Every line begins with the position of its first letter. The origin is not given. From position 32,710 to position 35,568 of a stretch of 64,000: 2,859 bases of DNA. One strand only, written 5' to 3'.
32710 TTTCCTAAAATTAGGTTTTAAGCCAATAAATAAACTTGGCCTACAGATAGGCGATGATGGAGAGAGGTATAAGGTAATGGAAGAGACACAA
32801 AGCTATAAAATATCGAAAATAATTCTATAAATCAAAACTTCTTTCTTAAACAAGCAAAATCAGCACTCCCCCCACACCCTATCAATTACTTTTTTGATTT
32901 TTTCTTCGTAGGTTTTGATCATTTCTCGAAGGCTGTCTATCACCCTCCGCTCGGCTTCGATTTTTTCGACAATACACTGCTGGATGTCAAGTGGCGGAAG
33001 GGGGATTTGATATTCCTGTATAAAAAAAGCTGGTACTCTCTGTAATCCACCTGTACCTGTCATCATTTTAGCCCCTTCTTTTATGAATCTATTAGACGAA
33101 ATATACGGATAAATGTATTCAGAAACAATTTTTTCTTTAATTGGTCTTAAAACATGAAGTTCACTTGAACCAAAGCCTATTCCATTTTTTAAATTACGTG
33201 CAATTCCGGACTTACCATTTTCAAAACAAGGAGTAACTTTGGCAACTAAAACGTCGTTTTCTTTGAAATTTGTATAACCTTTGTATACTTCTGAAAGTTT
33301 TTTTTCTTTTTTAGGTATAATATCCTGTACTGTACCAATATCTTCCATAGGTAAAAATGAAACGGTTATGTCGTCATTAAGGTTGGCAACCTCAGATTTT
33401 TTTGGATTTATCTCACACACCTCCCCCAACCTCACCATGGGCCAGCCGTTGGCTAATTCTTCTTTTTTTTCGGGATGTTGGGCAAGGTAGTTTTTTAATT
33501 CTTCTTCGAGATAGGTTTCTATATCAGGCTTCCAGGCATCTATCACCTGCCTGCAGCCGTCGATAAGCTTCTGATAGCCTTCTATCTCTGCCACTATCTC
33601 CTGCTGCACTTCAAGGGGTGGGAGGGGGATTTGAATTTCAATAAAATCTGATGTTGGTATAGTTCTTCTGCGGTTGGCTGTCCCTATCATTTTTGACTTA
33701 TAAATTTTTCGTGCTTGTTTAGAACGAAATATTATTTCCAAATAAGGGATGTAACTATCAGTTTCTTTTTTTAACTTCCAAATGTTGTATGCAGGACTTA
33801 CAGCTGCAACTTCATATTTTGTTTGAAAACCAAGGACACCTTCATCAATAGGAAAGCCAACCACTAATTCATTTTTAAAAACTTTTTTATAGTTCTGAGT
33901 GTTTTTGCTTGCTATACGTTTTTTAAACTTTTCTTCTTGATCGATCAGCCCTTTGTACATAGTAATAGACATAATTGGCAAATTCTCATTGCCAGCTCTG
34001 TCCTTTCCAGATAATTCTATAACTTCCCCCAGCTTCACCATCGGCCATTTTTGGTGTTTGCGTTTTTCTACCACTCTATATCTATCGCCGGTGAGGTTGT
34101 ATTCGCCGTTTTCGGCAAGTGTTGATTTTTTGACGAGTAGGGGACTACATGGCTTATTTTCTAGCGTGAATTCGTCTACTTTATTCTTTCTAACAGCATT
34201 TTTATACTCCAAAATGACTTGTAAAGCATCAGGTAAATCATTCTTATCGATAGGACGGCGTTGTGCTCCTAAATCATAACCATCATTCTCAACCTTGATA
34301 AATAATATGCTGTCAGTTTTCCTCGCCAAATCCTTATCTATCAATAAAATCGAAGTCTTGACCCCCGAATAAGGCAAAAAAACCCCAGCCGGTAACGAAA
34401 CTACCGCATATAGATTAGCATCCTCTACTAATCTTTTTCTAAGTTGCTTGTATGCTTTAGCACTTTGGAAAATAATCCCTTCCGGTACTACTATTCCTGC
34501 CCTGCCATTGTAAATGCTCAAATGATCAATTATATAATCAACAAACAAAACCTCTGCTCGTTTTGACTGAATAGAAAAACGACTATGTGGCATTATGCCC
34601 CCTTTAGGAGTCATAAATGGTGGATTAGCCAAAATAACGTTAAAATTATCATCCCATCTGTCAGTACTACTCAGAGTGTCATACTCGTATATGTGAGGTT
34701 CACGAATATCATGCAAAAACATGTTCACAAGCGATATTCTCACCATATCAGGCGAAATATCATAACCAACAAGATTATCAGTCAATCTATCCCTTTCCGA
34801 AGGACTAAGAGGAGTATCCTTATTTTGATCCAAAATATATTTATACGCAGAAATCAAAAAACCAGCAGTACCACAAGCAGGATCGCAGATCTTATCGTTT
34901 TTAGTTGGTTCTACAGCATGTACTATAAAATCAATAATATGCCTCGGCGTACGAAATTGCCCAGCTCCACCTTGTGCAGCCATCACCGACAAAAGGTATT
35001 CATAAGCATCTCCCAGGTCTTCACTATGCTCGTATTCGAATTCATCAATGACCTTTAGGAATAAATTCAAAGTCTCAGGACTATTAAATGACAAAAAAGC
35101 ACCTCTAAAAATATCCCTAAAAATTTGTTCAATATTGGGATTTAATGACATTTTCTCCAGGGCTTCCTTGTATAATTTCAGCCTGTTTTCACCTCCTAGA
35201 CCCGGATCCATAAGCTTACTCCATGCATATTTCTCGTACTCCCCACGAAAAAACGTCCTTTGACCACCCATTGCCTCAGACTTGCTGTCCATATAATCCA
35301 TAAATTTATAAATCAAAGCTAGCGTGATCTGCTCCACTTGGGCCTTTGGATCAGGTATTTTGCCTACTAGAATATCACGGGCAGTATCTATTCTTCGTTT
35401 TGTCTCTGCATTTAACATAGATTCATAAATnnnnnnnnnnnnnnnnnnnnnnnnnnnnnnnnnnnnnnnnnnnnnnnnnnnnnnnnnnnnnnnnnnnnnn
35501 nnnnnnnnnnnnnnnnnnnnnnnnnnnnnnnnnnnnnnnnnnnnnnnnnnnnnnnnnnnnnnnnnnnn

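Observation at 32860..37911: Atypical two-gene type I-like R-M: nuclease-helicase R + fused MTase-2xTRD 'MS' protein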

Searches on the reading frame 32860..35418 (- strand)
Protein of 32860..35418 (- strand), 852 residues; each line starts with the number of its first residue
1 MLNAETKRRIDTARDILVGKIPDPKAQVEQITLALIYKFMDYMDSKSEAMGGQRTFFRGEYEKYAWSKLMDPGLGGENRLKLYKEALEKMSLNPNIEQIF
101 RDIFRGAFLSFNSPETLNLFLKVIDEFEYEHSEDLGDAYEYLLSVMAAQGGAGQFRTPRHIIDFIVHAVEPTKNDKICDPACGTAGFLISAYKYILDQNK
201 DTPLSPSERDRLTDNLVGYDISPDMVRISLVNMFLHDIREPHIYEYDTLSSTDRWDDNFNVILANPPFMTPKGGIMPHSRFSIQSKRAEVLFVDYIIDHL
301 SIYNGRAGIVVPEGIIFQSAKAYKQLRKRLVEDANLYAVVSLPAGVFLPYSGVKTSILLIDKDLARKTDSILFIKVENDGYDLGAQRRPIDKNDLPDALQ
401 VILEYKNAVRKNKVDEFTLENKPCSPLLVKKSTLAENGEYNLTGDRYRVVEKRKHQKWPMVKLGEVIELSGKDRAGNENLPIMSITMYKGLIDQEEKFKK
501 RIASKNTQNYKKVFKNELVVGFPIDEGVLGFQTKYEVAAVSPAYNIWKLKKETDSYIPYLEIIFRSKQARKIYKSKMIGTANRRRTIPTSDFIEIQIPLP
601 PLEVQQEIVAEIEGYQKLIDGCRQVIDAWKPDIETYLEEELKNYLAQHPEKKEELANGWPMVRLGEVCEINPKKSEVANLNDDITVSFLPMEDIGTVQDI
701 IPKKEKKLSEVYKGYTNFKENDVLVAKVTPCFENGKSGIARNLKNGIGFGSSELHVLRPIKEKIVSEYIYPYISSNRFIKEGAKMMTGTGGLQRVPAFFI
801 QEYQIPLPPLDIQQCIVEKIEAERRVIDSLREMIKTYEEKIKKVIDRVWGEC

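Call 3: search_protein_families(library=pfam, proteins=[window:32860-35418:-], max_evalue=0.01)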
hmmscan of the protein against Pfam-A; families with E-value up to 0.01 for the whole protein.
window:32860-35418:- (852 aa): 5 families
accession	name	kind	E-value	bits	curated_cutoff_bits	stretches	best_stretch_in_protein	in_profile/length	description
PF02384.22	N6_Mtase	-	9.5e-55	186.5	20.4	1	132-454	3-309/311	N-6 DNA Methylase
PF01420.25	Methylase_S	-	1.3e-19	71.4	22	2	658-822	3-151/168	Type I restriction modification DNA specificity domain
PF07669.17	Eco57I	-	1e-06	29.4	25.3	1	250-347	66-171/171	Eco57I restriction-modification methylase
PF13847.12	Methyltransf_31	-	0.00077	19.6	27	1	172-337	2-129/145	Methyltransferase domain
PF01170.24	UPF0020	-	0.0032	17.6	22.3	1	166-268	21-131/197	RMKL-like, methyltransferase domain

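Call 4: search_protein_families(library=ncbifam, proteins=[window:32860-35418:-], max_evalue=0.01)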
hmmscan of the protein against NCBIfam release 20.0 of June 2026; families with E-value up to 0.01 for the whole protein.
window:32860-35418:- (852 aa): 7 families
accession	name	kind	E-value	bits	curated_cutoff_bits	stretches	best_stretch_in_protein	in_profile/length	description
NF047738.1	antiphage_MADS2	equivalog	1.7e-24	86.1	720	2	135-251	294-423/654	methylation-associated defense system DNA methyltransferase MAD2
TIGR00497.1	hsdM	equivalog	1.6e-21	76.6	242.75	1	124-393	169-447/515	type I restriction-modification system subunit M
NF007278.0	PRK09737.1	equivalog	3e-11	42.8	662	2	655-830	6-181/461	type I restriction-modification system specificity subunit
NF047740.1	antiphage_MADS5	equivalog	9.4e-07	28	400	1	643-824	257-439/461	methylation-associated defense system restriction endonuclease subunit S MAD5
NF033452.1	BREX_1_MTaseX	exception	5.4e-06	24.5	500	1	255-361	504-615/1210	BREX-1 system adenine-specific DNA-methyltransferase PglX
TIGR03534.1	RF_mod_PrmC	equivalog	0.0047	16.4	199.1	1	162-270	77-168/253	peptide chain release factor N(5)-glutamine methyltransferase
NF033454.1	BREX_5_MTaseX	exception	0.0077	13.8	900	0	173-236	301-367/1404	BREX-5 system adenine-specific DNA-methyltransferase PglX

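Call 5: search_protein_families(library=padloc, proteins=[window:32860-35418:-], max_evalue=0.01)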
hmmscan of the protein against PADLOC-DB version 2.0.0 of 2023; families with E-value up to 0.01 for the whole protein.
window:32860-35418:- (852 aa): 151 families (the best 25 are shown)
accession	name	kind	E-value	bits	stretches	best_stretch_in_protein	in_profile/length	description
PDLC03021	MTase_I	-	4e-104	347.1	1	1-470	2-475/491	Type I methyltransferase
PDLC03127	Specificity_I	-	1.4e-65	220.1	2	652-844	6-196/571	Type I specificity subunit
PDLC03026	MTase_I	-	2.4e-65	219.6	1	28-454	28-424/487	Type I methyltransferase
PDLC03025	MTase_I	-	1.2e-50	170.7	1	95-382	100-390/569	Type I methyltransferase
PDLC03079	Specificity_I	-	7e-49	165.2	1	457-822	29-413/470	Type I specificity subunit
PDLC03188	Specificity_I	-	8.3e-48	161.4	1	654-821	56-224/458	Type I specificity subunit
PDLC03072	Specificity_I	-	1.3e-40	137.9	2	657-831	22-190/448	Type I specificity subunit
PDLC03143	Specificity_I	-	2.6e-38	130.2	1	659-825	32-197/471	Type I specificity subunit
PDLC04134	mad2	-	1.2e-37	127.8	1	5-406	140-488/492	mads_2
PDLC03083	Specificity_I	-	8.7e-37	124.6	1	656-828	302-472/717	Type I specificity subunit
PDLC03117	Specificity_I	-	1e-36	124.9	1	461-624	6-164/518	Type I specificity subunit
PDLC03036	MTase_I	-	4.4e-35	119.2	1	130-374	191-441/635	Type I methyltransferase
PDLC03128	Specificity_I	-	2.2e-32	110.3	1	564-831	110-366/392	Type I specificity subunit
PDLC03073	Specificity_I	-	3.8e-32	110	2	653-842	232-413/437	Type I specificity subunit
PDLC03186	Specificity_I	-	2.6e-31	107.1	2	653-821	210-374/419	Type I specificity subunit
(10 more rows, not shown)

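Call 8: search_solved_structures(query=window:32860-35418:-, max_evalue=0.001)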
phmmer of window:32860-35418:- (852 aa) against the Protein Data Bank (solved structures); distinct sequences matched with E-value up to 0.001: 14.
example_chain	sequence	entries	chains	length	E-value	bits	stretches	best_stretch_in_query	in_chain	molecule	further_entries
5ybb_A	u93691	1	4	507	6.7e-40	140.1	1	111-363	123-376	Type I restriction-modification system methyltransferase subunit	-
2okc_A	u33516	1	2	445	4.3e-39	137.4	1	35-375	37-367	Type I restriction enzyme StySJI M protein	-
2y7c_B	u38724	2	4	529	8.1e-34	120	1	62-363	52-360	TYPE I RESTRICTION ENZYME ECOKI M PROTEIN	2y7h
2ar0_A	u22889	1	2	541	8.6e-34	119.9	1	62-363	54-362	Type I restriction enzyme EcoKI M protein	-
3ufb_A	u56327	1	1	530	4.1e-29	104.4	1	130-398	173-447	Type I restriction-modification system methyltransferase subunit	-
7eew_A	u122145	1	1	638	1.5e-26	95.9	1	111-368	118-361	Type I restriction-modification system methyltransferase subunit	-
7vru_A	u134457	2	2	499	8.6e-20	73.6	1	131-385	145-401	Site-specific DNA-methyltransferase (adenine-specific)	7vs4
7vru_B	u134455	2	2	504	7.2e-18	67.2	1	131-375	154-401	Site-specific DNA-methyltransferase (adenine-specific)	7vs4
3lkd_A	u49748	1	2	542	2.8e-16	62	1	131-385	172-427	Type I restriction-modification system methyltransferase subunit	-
7bst_D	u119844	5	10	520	1.5e-14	56.3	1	127-369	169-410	Type I restriction enzyme EcoR124II M protein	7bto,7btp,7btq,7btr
3okg_A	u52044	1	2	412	9.3e-13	50.3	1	571-833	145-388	Restriction endonuclease S subunits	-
5ybb_D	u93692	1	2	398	1.1e-12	50.1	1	571-841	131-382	Restriction endonuclease S subunits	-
3khk_A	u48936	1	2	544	1.4e-11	46.4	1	110-365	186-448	Type I restriction-modification system methylation subunit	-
2y7c_A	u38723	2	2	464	0.00012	23.5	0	743-844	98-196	TYPE-1 RESTRICTION ENZYME ECOKI SPECIFICITY PROTEIN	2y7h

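Call 10: find_homologous_proteins(query=window:32860-35418:-, max_evalue=1e-10)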
Query window:32860-35418:- (852 aa): 8000 proteins with E <= 1e-10 among 8000 candidates; the best 120 are listed.
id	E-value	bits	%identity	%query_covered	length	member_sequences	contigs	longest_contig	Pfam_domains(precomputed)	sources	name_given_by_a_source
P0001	0.0e+0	1940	100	100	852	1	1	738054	PF02384.23,PF07669.18,PF01420.26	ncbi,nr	ncbi:MAG: hypothetical protein KatS3mg084_0396 [Candidatus Dojkabacteria bacterium]|nr:MAG: hypothet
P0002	0.0e+0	1268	68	100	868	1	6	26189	PF02384.23,PF07669.18,PF01170.25,PF01420.26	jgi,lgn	jgi:type I restriction enzyme M protein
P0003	0.0e+0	1256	67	100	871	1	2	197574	PF02384.23,PF07669.18,PF01170.25,PF01420.26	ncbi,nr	ncbi:MAG: Type I restriction-modification system, DNA-methyltransferase subunit M [Ignavibacteriae b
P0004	0.0e+0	1253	68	100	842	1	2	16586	PF02384.23,PF07669.18,PF01170.25,PF01420.26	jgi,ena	-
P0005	0.0e+0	1249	67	100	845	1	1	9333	PF02384.23,PF07669.18,PF01170.25,PF01420.26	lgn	-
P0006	0.0e+0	1244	66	100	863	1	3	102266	PF02384.23,PF01170.25,PF01420.26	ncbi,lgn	-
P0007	0.0e+0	1239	67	100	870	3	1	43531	PF02384.23,PF07669.18,PF01170.25,PF01420.26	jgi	-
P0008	0.0e+0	1231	66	100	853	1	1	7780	PF02384.23,PF07669.18,PF01420.26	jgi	-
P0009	0.0e+0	1230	66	100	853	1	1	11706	PF02384.23,PF07669.18,PF01420.26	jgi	-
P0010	0.0e+0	1230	66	100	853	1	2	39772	PF02384.23,PF07669.18,PF01420.26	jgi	-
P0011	0.0e+0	1227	66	100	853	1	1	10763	PF02384.23,PF07669.18,PF01420.26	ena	-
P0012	0.0e+0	1221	65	100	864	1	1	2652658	PF02384.23,PF07669.18,PF01170.25,PF01420.26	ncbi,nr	ncbi:MAG: N-6 DNA methylase [Ignavibacteria bacterium]|nr:N-6 DNA methylase [Ignavibacteria bacteriu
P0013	0.0e+0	1191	64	100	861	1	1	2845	PF02384.23,PF07669.18,PF01170.25,PF01420.26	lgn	-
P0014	0.0e+0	1123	60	100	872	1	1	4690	PF02384.23,PF07669.18,PF01170.25,PF01420.26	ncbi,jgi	jgi:type I restriction enzyme M protein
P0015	0.0e+0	1118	66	55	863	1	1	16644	PF02384.23,PF07669.18,PF01170.25,PF01420.26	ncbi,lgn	-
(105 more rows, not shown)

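Call 18: find_related_loci(query=window:32860-35418:-, collection=genome_contigs, flank=8000)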
Query window:32860-35418:- (852 aa) in genome_contigs; peptide patterns used: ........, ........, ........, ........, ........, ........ (x = any residue, [..] = any of these).
94 stretches matched a pattern; 65 encode a relative of the query (tblastn E <= 1e-3); 65 distinct loci.
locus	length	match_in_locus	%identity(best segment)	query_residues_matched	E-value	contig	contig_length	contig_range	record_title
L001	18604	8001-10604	54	1-851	0e+0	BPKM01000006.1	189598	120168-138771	MAG: Leptospiraceae bacterium KatS3mg129 DNA, contig_17230, whole genome shotgun sequence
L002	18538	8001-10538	52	1-851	0e+0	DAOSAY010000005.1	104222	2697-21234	MAG TPA_asm: Bacteroidales bacterium isolate AMR_MDS_1897 NODE_139_length_104222_cov_7.348018, whole genome shotgun sequ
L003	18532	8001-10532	52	1-851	0e+0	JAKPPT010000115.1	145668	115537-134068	MAG: Spirochaetota bacterium isolate JPNA_maxbin.144 k141_173312, whole genome shotgun sequence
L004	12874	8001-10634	51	1-851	0e+0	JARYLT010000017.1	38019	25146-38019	MAG: Spirochaetota bacterium isolate A05DMB-I-13 NODE_17_length_38019_cov_4.314954, whole genome shotgun sequence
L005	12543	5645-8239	54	1-851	0e+0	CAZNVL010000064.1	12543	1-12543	MAG TPA_asm: uncultured Flavobacteriaceae bacterium isolate binchicken_co30_116 genome assembly, contig: NODE_3302_lengt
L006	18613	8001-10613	67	1-851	0e+0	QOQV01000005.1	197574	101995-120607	MAG: Ignavibacteriae bacterium isolate BY39 NODE_73, whole genome shotgun sequence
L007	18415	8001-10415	47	2-851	0e+0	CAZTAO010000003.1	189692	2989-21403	MAG TPA_asm: uncultured bacterium isolate SRP272421_co2_808 genome assembly, contig: NODE_30_length_189692_cov_7.331539,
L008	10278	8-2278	49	80-851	0e+0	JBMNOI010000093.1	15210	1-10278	MAG: Anaerolineae bacterium isolate SBF912SR2HQ0070 scaffold_16923_c1, whole genome shotgun sequence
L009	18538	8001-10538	46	1-851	0e+0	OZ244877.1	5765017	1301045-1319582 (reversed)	MAG: Caldilineaceae bacterium isolate 0e9cf59c-3ae2-4fcc-b9d8-336f82ec9d6e genome assembly, chromosome: 1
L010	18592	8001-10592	51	1-851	0e+0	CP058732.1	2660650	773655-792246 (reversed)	MAG: Candidatus Kapaibacterium sp. isolate Ch6 chromosome, complete genome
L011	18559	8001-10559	46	1-851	0e+0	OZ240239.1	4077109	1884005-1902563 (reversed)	MAG: Candidatus Latescibacterota bacterium isolate 9476a452-a56b-4094-aa10-7e41c1f40ab4 genome assembly, chromosome: 1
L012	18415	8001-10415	46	1-851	0e+0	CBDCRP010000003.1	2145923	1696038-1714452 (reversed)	MAG: bacterium isolate c343b5c3-9596-4089-b975-978780b2b10b genome assembly, contig: contig_3, whole genome shotgun sequ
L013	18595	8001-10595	45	1-851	0e+0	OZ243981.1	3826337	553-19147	MAG: uncultured Pedosphaera sp. isolate 3c3bcd29-09cb-4248-805a-399234c8352e genome assembly, chromosome: 1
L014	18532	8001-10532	45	1-849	0e+0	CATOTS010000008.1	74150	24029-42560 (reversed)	MAG: uncultured Caldilineaceae bacterium isolate 89edc99b-a254-4a58-8b99-7cf6359c985e genome assembly, contig: contig_8,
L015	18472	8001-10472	44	1-851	0e+0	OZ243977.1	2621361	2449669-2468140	MAG: Dehalococcoidia bacterium isolate 7f9773e7-94d2-4cdc-9af9-5f80bc638774 genome assembly, chromosome: 1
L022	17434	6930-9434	43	1-851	0e+0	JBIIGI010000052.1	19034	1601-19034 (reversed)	MAG: Chthoniobacterales bacterium isolate ME2001-07-16D8pf_3300042503_group1_bin107 Rohwer_bin2614_scaffold_2072_c1, who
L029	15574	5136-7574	43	2-851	0e+0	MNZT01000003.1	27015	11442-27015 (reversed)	MAG: Candidatus Wirthbacteria bacterium CG2_30_54_11 cg2_3.0_scaffold_1252_c, whole genome shotgun sequence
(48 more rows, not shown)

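Call 44: search_dna_similar(query=window:32860-35418:-, collection=plasmids, mode=protein, max_rows=25)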
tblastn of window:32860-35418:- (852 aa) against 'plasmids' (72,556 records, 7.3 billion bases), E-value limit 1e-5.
Records with a match: 3228; places in all: 3368; records where one place covers at least 80% of the query: 8.
Best place of each record, by identity: <60% 3228.
By first word of the organism name: Klebsiella 1109; Escherichia 791; Enterococcus 241; Acinetobacter 117; Lactococcus 81; Lactiplantibacillus 49; Vibrio 34; Bacillus 33; Salmonella 29; Enterobacter 29; and 235 more.
By predicted mobility (MOB-suite, as given by PLSDB): conjugative 1430; non-mobilizable 1191; mobilizable 607.
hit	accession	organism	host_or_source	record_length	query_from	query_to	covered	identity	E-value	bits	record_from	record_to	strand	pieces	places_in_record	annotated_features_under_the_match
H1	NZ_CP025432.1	Paracoccus zhejiangensis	single cell,sludge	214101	1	852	100%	40.5%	0e+0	608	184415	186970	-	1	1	N-6 DNA methylase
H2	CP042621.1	Escherichia coli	Sus scrofa domesticus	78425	1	458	54%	54.7%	4e-137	538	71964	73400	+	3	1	none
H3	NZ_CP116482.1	Escherichia coli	Homo sapiens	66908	1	458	54%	52.5%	2e-157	517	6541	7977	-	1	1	N-6 DNA methylase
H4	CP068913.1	Escherichia coli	Homo sapiens,Plasmid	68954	1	458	54%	52.5%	2e-157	517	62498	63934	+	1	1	N-6 DNA methylase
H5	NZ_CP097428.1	Escherichia coli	Homo sapiens,Human gut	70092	1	458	54%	52.5%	2e-157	517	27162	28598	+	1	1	N-6 DNA methylase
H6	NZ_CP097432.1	Escherichia coli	Homo sapiens,Human gut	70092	1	458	54%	52.5%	2e-157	517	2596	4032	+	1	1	N-6 DNA methylase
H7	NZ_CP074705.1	Escherichia coli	Homo sapiens,cell culture,rectal swab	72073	1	458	54%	52.5%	2e-157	517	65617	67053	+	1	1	N-6 DNA methylase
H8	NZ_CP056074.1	Escherichia coli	meat duck,faeces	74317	1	458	54%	52.5%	2e-157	517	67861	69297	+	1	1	N-6 DNA methylase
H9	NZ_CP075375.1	Escherichia coli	mix culture,stool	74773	1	458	54%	52.5%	2e-157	517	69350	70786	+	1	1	N-6 DNA methylase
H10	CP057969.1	Escherichia coli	culture,Pooled cattle faecal samples ...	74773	1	458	54%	52.5%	2e-157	517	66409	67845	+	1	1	N-6 DNA methylase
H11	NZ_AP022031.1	Escherichia coli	-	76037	1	458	54%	52.5%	2e-157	517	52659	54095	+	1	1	N-6 DNA methylase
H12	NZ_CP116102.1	Escherichia coli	whole organism,ICU patient oral swab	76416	1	458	54%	52.5%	2e-157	517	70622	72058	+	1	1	N-6 DNA methylase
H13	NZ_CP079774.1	Escherichia coli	Duck,cloacal swabs,cloacal swab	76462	1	458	54%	52.5%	2e-157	517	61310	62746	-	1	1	N-6 DNA methylase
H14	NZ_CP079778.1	Escherichia coli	Duck,fresh fecal,fresh fecal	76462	1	458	54%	52.5%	2e-157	517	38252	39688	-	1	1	N-6 DNA methylase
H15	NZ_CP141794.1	Escherichia coli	duck,mixed culture,fece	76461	1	458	54%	52.5%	2e-157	517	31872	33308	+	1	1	N-6 DNA methylase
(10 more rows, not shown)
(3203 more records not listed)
